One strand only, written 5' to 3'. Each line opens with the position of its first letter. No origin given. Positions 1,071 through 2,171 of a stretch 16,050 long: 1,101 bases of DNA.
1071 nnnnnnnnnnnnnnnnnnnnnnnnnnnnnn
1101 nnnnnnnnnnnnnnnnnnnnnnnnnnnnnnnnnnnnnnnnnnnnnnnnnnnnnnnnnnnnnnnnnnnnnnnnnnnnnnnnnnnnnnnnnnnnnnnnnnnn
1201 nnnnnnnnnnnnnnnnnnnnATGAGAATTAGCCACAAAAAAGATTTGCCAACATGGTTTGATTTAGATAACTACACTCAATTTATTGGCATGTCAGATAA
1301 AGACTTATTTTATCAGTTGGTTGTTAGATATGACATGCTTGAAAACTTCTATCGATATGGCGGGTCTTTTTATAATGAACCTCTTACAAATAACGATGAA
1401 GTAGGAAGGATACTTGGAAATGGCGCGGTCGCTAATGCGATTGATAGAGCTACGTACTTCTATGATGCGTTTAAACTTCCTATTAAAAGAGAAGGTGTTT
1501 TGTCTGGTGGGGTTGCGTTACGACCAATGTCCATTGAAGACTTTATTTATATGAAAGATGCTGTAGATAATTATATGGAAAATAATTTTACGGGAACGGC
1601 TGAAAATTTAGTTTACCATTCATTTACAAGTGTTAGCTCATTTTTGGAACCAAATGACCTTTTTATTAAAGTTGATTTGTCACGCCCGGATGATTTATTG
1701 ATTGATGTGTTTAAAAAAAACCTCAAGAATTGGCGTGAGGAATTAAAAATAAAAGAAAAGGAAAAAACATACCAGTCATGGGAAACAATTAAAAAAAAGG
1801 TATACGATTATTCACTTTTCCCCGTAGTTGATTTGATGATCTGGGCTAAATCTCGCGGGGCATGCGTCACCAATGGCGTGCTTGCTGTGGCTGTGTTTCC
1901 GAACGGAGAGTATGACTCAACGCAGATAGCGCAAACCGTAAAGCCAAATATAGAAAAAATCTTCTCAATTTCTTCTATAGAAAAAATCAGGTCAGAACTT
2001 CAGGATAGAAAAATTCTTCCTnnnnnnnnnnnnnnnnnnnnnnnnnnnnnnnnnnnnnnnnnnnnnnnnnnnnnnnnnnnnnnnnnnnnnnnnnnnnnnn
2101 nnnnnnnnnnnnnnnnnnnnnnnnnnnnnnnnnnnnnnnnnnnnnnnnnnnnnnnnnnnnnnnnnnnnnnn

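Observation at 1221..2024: AT-rich orphan cargo gene translationally coupled to the satellite integrase: candidate undescribed single-gene system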

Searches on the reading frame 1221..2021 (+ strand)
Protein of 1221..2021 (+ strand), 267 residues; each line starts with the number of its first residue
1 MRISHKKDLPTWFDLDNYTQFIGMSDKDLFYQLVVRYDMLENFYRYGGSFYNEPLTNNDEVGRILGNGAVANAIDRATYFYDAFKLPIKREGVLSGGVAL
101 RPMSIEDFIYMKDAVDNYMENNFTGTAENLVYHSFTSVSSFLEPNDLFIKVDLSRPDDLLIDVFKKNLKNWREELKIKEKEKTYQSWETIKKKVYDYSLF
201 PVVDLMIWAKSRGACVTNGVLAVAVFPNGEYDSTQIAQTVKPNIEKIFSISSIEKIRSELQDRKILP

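Call 5: search_protein_families(library=pfam, proteins=[window:1221-2021:+], max_evalue=0.1)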
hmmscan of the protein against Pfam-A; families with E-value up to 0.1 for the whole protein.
window:1221-2021:+ (267 aa): 1 family
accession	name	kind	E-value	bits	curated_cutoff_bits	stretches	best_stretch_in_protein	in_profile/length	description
PF19924.4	DUF6387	-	2.3e-29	103.2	28.9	1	2-249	3-249/258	Family of unknown function (DUF6387)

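Call 6: search_protein_families(library=padloc, proteins=[window:1221-2021:+], max_evalue=1)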
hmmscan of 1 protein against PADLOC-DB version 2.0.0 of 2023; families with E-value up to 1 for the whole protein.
window:1221-2021:+ (267 aa): 0 families

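Call 7: search_protein_families(library=phrogs, proteins=[window:1221-2021:+], max_evalue=1)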
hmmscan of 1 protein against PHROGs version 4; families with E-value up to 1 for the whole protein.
window:1221-2021:+ (267 aa): 3 families
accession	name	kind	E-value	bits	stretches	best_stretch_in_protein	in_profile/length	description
phrog_23422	-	unknown function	6.3e-07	30.1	1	139-235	129-229/278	-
phrog_8560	-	unknown function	0.087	14.1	1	156-187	15-46/89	-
phrog_29946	-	unknown function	0.32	12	0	143-170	27-54/103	-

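Call 8: search_protein_families(library=ncbifam, proteins=[window:1221-2021:+], max_evalue=1)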
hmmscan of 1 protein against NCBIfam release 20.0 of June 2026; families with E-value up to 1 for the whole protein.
window:1221-2021:+ (267 aa): 0 families

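Call 15: find_homologous_proteins(query=window:1221-2021:+)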
Query window:1221-2021:+ (267 aa): 23 proteins with E <= 0.001 among 755 candidates.
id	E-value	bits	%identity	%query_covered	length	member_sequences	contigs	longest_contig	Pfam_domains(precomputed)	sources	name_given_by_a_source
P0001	7.4e-169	578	97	100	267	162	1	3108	PF19924.5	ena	-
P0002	3.6e-125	435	73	99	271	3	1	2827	PF19924.5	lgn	-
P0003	3.0e-120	418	68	100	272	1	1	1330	PF19924.5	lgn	-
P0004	7.6e-115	401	68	100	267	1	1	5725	PF19924.5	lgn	-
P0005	2.1e-114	399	67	100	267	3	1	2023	PF19924.5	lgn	-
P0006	1.5e-112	393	66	99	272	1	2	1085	PF19924.5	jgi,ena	-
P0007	5.4e-33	132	32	97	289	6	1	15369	PF19924.5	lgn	-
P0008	5.3e-32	129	35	98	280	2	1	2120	PF19924.5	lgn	-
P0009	1.1e-31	128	35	98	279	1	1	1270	PF19924.5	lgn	-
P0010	2.0e-30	124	31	97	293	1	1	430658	PF19924.5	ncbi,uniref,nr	ncbi:DUF6387 family protein [Serratia ureilytica]|uniref:DUF6387 family protein n=1 Tax=Serratia ure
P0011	6.5e-30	122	30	97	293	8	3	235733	PF19924.5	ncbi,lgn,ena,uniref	ncbi:DUF6387 family protein [Serratia marcescens]|uniref:DUF6387 family protein n=1 Tax=Serratia mar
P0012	6.7e-30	122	37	97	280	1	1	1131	PF19924.5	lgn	-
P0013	8.0e-30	122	32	97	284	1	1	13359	PF19924.5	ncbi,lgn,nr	ncbi:TPA: hypothetical protein MJB93_26970 [Klebsiella pneumoniae]|nr:hypothetical protein [Klebsiel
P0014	1.7e-29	121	33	97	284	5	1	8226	PF19924.5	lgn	-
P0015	1.1e-28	118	33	99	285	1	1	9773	PF19924.5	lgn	-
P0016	1.8e-28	118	34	97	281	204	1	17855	PF19924.5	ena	-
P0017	3.0e-28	117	34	97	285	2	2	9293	PF19924.5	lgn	-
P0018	6.8e-28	116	35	98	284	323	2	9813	PF19924.5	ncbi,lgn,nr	ncbi:TPA: DUF6387 family protein [Shigella sonnei]|nr:hypothetical protein [Shigella sonnei] HAK0060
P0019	9.6e-28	115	35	96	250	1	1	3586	PF19924.5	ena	-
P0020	5.8e-26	109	32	97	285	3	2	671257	PF19924.5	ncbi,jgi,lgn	-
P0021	7.4e-26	109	34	97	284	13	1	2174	PF19924.5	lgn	-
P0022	1.2e-25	108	34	97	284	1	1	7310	PF19924.5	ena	-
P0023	1.4e-25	108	34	97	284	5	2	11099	PF19924.5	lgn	-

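Call 19: search_solved_structures(query=A1, max_evalue=10)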
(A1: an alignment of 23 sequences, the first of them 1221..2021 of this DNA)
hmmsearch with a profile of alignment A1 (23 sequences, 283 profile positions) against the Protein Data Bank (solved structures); distinct sequences matched with E-value up to 10: 3.
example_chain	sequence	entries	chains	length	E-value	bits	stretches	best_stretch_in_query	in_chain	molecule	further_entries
1tu3_F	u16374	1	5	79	0.02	17.9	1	248-281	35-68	Rab GTPase binding effector protein 1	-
2gmy_A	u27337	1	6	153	1.5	11.7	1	144-206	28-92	Hypothetical protein Atu0492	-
8pxc_A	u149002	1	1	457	2.1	11.2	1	225-265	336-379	Fap1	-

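Call 20: find_related_loci(query=A1, collection=genome_contigs, flank=5000)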
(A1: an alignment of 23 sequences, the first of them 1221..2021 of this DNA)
Query A1 (267 aa) in genome_contigs; peptide patterns used: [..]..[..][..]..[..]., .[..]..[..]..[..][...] (x = any residue, [..] = any of these).
195 stretches matched a pattern; 6 encode a relative of the query (tblastn E <= 1e-3); 6 distinct loci.
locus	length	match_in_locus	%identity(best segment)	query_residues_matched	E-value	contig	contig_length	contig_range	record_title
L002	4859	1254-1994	36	2-255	7e-41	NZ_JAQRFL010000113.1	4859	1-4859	Xenorhabdus khoisanae strain SF87 RM10_113, whole genome shotgun sequence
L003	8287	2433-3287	30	2-260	5e-37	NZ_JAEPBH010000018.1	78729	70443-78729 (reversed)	Tenebrionibacter intestinalis strain BIT-L3 Scaffold18, whole genome shotgun sequence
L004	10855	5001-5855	32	2-260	7e-37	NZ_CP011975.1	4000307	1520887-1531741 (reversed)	Yersinia aleksiciae strain 159 chromosome, complete genome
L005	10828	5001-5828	34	2-260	9e-36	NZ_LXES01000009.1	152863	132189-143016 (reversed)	Enterobacter soli ATCC BAA-2102 Sequence00009, whole genome shotgun sequence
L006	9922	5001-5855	32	2-260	4e-34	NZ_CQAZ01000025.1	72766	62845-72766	Yersinia pekkanenii strain A125KOH2, whole genome shotgun sequence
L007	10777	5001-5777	29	1-266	4e-33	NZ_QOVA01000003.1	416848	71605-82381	Edaphovirga cremea strain DSM 105170 Scaffold3, whole genome shotgun sequence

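Call 22: find_encoding_contigs(protein=P0010, flank=8000, max_places=3)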
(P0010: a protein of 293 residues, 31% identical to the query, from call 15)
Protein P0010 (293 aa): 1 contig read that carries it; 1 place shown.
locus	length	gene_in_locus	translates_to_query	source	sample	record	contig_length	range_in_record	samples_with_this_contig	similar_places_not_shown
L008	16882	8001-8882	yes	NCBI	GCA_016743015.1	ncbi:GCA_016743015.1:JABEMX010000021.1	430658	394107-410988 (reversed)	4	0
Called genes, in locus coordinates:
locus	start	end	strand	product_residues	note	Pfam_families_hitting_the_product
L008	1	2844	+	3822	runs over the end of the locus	PF00668:Condensation, PF00501:AMP-binding, PF13193:AMP-binding_C, PF00550:PP-binding, PF00668:Condensation, PF00501:AMP-binding, PF13193:AMP-binding_C, PF00550:PP-binding, +5 more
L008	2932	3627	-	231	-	PF00117:GATase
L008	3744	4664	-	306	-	PF03279:Lip_A_acyltrans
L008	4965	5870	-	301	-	PF05118:Asp_Arg_Hydrox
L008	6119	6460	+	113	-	-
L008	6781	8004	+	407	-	PF13356:Arm-DNA-bind_3, PF22022:Phage_int_M (weak), PF00589:Phage_integrase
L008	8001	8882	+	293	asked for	PF19924:DUF6387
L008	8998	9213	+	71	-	PF05930:Phage_AlpA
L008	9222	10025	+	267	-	PF08346:AntA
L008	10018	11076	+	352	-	-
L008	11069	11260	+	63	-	-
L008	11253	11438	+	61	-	-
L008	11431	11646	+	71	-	-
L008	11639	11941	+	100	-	-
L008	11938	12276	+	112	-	-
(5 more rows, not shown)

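Call 23: find_encoding_contigs(protein=P0016, flank=8000, max_places=4)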
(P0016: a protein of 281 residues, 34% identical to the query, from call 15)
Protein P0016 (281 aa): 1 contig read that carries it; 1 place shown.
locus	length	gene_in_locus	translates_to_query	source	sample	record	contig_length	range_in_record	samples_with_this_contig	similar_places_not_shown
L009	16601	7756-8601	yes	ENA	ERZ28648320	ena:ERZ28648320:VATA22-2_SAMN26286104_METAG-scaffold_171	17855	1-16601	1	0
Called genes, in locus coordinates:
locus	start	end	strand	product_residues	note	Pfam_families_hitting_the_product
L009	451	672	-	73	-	-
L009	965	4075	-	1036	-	PF00873:ACR_tran, PF03176:MMPL (weak), PF02355:SecD_SecF_C (faint)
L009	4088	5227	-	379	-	PF25919:BSH_CusB (faint), PF25917:BSH_RND, PF25876:HH_MFP_RND, PF25944:Beta-barrel_RND, PF25967:RND-MFP_C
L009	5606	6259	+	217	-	PF00440:TetR_N, PF08361:TetR_C_2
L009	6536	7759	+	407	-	PF13356:Arm-DNA-bind_3, PF22022:Phage_int_M (weak), PF00589:Phage_integrase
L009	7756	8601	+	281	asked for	PF19924:DUF6387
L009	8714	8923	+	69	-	PF05930:Phage_AlpA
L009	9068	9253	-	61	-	-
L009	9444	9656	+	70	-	-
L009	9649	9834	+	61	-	-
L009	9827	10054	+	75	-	-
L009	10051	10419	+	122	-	-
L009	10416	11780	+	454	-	PF13481:AAA_25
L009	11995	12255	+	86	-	-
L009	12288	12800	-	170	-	-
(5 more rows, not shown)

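Call 24: find_encoding_contigs(protein=P0020, flank=8000, max_places=3)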
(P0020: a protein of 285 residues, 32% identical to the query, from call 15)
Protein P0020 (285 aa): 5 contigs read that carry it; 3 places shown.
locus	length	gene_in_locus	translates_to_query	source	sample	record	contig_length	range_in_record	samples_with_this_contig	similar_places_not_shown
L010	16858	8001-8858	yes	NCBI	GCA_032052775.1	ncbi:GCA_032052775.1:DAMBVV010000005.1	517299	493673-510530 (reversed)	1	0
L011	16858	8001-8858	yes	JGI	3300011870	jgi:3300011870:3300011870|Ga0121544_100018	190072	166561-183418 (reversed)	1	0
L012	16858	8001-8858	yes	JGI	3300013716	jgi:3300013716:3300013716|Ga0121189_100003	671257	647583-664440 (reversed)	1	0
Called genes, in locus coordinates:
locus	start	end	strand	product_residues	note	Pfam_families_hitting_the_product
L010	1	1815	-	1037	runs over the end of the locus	PF00873:ACR_tran, PF03176:MMPL (weak), PF02355:SecD_SecF_C (faint)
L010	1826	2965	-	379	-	PF25919:BSH_CusB (faint), PF25917:BSH_RND, PF25876:HH_MFP_RND, PF25944:Beta-barrel_RND, PF25967:RND-MFP_C, PF25989:YknX_C (faint)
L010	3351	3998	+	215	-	PF00440:TetR_N, PF08361:TetR_C_2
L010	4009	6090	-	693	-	PF03707:MHYT, PF00990:GGDEF, PF00563:EAL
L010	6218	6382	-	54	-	PF10831:DUF2556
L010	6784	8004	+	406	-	PF13356:Arm-DNA-bind_3, PF22022:Phage_int_M (weak), PF00589:Phage_integrase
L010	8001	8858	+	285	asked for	PF19924:DUF6387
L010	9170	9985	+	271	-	-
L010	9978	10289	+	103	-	-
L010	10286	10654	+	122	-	-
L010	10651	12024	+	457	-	PF13481:AAA_25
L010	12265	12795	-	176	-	-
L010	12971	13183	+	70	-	-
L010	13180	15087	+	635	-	PF00574:CLP_protease, PF25145:NfeD1b_N (faint), PF10124:Mu-like_gpT (faint), PF25209:Phage_capsid_4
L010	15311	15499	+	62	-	PF07278:DUF1441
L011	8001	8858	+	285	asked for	PF19924:DUF6387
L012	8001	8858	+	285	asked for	PF19924:DUF6387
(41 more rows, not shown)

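Call 29: predict_structure(alignment_id=A1)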
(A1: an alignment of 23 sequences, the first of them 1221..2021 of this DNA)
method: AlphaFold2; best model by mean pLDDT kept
length: 267 residues; sequences in the alignment: 23
mean_pLDDT: 61.5   pTM: 0.61
mean pLDDT of the five models: 61.5, 59.7, 56.8, 52.7, 52.1
residues with pLDDT >= 90: 5; 70-90: 116; 50-70: 51; < 50: 95
segments of 3 or more residues with pLDDT < 50: 48-56, 82-156, 177-183
pLDDT, mean of each block of 10 residues (from residue 1): 81 82 85 82 59 45 59 60 41 30 29 37 37 33 31 44 53 49 70 88 87 80 85 83 81 75 75
secondary structure, 60 per line:
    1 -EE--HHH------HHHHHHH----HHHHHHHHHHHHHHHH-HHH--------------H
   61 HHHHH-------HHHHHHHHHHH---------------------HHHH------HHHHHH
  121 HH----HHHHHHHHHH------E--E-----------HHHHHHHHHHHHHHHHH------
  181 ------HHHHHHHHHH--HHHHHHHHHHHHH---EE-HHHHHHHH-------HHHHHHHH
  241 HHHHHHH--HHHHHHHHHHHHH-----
elements in order: H15-21 H26-41 H60-65 H73-83 H105-108 H115-122 H127-136 H158-174 H187-196 H199-211 H218-225 H233-247 H250-262

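Call 30: search_protein_representatives(alignment_id=A1)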
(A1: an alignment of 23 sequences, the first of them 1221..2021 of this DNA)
Query: 23 sequences, 283 profile positions. Proteins with E-value up to 0.001 (for the whole library): 1300; up to 1e-10: 452; up to 1e-30: 41. The best 150 are listed.
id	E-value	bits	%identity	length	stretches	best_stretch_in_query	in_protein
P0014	7.7e-134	462.2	-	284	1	2-282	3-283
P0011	2.7e-107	375.1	-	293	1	1-280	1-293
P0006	2.3e-98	345.7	-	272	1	2-282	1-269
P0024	2.3e-97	342.5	-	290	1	2-281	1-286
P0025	1.6e-77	277.4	-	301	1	1-281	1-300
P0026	1.8e-69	251.0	-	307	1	2-281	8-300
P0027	4.4e-58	213.6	-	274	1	1-278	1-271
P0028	6.3e-58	213.1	-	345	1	3-282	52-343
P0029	3.7e-57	210.6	-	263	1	2-281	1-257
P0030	6.7e-57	209.7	-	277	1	1-280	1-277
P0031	6.9e-56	206.4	-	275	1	1-281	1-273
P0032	2.1e-54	201.5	-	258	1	2-280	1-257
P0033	3.7e-54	200.7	-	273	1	1-280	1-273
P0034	8.7e-54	199.5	-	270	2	152-281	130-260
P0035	4.9e-51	190.5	-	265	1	2-279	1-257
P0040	7.9e-47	176.7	-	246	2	147-282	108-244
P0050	2.5e-41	158.6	-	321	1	12-279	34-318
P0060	1.3e-31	126.8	-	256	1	1-268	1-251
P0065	2.8e-29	119.1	-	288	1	3-269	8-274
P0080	1.5e-27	113.4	-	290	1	12-279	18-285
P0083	3.9e-27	112.1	-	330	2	93-269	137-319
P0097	5.9e-25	104.9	-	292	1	1-268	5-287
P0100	1.3e-24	103.8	-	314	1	5-265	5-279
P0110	2.1e-23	99.8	-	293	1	6-261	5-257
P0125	1.5e-21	93.7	-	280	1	1-274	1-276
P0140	1.8e-20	90.2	-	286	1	3-268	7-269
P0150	1.6e-19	87.0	-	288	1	3-268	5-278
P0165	8.7e-19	84.7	-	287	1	2-265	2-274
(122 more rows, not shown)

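Call 33: search_solved_structures(query=A2, max_evalue=10)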
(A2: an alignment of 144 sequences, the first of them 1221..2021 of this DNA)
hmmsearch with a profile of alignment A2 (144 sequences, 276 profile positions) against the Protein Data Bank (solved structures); distinct sequences matched with E-value up to 10: 0.

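Call 41: predict_structure(alignment_id=A2)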
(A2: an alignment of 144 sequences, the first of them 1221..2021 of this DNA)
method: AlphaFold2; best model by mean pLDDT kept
length: 267 residues; sequences in the alignment: 144
mean_pLDDT: 89.7   pTM: 0.83
mean pLDDT of the five models: 89.7, 88.8, 85.0, 78.0, 75.9
residues with pLDDT >= 90: 186; 70-90: 57; 50-70: 24; < 50: 0
segments of 3 or more residues with pLDDT < 50: none
pLDDT, mean of each block of 10 residues (from residue 1): 97 97 97 96 69 63 96 91 65 78 87 92 92 90 84 95 94 90 86 98 97 95 98 98 94 92 94
secondary structure, 60 per line:
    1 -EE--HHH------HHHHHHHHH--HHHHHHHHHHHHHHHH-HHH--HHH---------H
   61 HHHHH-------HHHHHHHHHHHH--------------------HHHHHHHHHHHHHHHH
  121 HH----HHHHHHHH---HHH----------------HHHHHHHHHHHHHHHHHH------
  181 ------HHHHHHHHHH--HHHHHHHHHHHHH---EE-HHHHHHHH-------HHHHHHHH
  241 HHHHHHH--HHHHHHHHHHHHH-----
elements in order: H15-23 H26-41 H60-65 H73-84 H105-122 H127-134 H157-174 H187-196 H199-211 H218-225 H233-247 H250-262

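Call 57: find_encoding_contigs(protein=P0030, flank=6000, max_places=2)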
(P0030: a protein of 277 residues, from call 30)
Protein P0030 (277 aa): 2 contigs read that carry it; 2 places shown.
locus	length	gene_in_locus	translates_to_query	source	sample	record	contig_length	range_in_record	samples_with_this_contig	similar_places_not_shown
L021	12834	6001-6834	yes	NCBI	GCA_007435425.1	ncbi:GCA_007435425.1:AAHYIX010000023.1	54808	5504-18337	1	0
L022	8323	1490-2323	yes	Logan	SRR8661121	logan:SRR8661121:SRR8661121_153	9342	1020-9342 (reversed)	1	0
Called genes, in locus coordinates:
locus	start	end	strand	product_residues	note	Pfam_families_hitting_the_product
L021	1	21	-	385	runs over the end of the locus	PF25919:BSH_CusB (faint), PF25917:BSH_RND, PF25876:HH_MFP_RND, PF25944:Beta-barrel_RND, PF25967:RND-MFP_C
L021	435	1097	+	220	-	PF00440:TetR_N, PF08361:TetR_C_2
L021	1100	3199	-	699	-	PF03707:MHYT, PF00990:GGDEF, PF00563:EAL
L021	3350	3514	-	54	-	PF10831:DUF2556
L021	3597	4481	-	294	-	PF03602:Cons_hypoth95 (faint), PF01555:N6_N4_Mtase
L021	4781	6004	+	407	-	PF13356:Arm-DNA-bind_3, PF22022:Phage_int_M (weak), PF00589:Phage_integrase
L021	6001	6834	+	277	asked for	PF19924:DUF6387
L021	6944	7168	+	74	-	PF05930:Phage_AlpA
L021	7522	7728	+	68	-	-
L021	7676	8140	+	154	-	-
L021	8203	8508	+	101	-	PF13973:DUF4222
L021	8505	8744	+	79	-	-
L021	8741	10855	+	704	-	PF06048:DUF927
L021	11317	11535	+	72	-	-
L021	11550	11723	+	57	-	-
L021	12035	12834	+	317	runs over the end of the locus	-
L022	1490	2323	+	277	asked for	PF19924:DUF6387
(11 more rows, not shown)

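Call 58: find_encoding_contigs(protein=P0060, flank=6000, max_places=2)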
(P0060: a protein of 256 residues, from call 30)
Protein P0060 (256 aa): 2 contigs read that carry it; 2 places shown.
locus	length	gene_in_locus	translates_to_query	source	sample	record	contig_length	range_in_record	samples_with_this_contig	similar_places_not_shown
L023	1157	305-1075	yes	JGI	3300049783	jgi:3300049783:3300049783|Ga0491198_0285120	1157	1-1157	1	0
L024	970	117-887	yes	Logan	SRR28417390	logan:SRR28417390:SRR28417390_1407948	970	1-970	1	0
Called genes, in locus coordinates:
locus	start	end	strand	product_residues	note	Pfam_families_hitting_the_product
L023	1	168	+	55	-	?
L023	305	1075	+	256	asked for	PF19924:DUF6387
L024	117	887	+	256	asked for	PF19924:DUF6387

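Call 59: find_encoding_contigs(protein=P0100, flank=6000, max_places=2)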
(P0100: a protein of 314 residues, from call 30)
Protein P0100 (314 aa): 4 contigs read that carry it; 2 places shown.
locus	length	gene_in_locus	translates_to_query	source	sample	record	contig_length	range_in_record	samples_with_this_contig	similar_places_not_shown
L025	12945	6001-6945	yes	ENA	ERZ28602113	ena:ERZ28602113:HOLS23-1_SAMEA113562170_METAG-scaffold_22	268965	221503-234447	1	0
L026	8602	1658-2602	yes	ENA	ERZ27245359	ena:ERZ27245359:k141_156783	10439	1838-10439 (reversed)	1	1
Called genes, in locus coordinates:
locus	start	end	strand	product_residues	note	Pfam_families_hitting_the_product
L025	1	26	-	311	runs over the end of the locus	PF00126:HTH_1, PF03466:LysR_substrate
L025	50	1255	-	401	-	PF07690:MFS_1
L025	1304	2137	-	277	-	PF01048:PNP_UDP_1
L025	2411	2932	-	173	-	PF04307:YdjM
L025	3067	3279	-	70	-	PF13275:S4_2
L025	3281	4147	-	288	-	PF00763:THF_DHG_CYH, PF02882:THF_DHG_CYH_C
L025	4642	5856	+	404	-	PF13356:Arm-DNA-bind_3, PF22022:Phage_int_M, PF00589:Phage_integrase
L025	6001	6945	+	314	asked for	PF19924:DUF6387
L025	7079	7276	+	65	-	PF05930:Phage_AlpA, PF12728:HTH_17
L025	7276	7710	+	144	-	-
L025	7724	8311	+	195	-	PF02498:Bro-N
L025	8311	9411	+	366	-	-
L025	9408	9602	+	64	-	-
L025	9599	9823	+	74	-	-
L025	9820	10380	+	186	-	-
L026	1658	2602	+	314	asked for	PF19924:DUF6387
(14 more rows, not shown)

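Call 61: fold_search(model_id=the predicted structure, library=viral)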
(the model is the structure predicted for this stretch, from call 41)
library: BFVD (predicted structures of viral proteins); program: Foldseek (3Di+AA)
matches with E <= 10: 28; with E <= 0.001: 0
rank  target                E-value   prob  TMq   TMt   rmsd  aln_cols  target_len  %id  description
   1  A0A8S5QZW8            1.8e+00  0.09  0.16  0.23  20.3       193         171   11  DNA-directed RNA polymerase subunit alpha [Myoviridae sp. cteBs22]
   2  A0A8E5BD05            2.2e+00  0.02  0.10  0.09  25.4       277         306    9  (no name in the UniProt tables at hand)
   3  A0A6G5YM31            2.7e+00  0.03  0.14  0.04  23.1       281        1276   12  (no name in the UniProt tables at hand)
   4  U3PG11                2.7e+00  0.02  0.10  0.10  26.3       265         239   12  (no name in the UniProt tables at hand)
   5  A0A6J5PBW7            3.2e+00  0.01  0.11  0.12  22.6       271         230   10  Uncharacterized protein [uncultured Caudovirales phage]
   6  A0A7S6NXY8            3.9e+00  0.04  0.14  0.11  18.7       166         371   13  6-phosphogluconate dehydrogenase NADP-binding domain-containing protein [Bathycoccus sp. RCC716 virus 1]
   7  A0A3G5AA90            3.9e+00  0.02  0.14  0.15  21.9       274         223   11  Uncharacterized protein [Hyperionvirus sp.]
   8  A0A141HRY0            4.3e+00  0.01  0.10  0.08  23.3       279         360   11  (no name in the UniProt tables at hand)
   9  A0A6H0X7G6            4.6e+00  0.02  0.11  0.11  20.2       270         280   11  (no name in the UniProt tables at hand)
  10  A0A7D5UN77            4.6e+00  0.02  0.16  0.13  21.1       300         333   13  (no name in the UniProt tables at hand)
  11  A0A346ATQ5            4.8e+00  0.02  0.16  0.14  26.1       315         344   13  (no name in the UniProt tables at hand)
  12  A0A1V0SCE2            5.0e+00  0.01  0.10  0.04  24.3       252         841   14  NCLDV major capsid protein [Indivirus ILV1]
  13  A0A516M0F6            5.5e+00  0.02  0.10  0.15  19.2       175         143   15  (no name in the UniProt tables at hand)
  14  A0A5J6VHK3            5.8e+00  0.03  0.09  0.22  12.1        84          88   17  Acyl CoA binding protein [Megaviridae environmental sample]
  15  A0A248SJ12            5.8e+00  0.02  0.13  0.10  24.0       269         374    9  (no name in the UniProt tables at hand)
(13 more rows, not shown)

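Call 81: search_dna_similar(query=window:1221-2021:+, collection=phages, mode=protein, max_evalue=0.001, max_rows=20)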
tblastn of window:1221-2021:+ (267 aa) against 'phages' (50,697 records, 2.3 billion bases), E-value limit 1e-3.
Records with a match: 1; places in all: 1; records where one place covers at least 80% of the query: 1.
Best place of each record, by identity: <60% 1.
By first word of the organism name: Salmonella 1.
By host as written in the record: Salmonella enterica subsp. enterica serovar Kentucky 1.
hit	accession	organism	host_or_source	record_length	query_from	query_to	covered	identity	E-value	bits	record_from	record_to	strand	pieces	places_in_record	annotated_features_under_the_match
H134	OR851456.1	Salmonella phage S.Kent 1-2-1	Salmonella enterica subsp. enterica ...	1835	1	242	91%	25.9%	6e-20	94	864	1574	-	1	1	record has no annotation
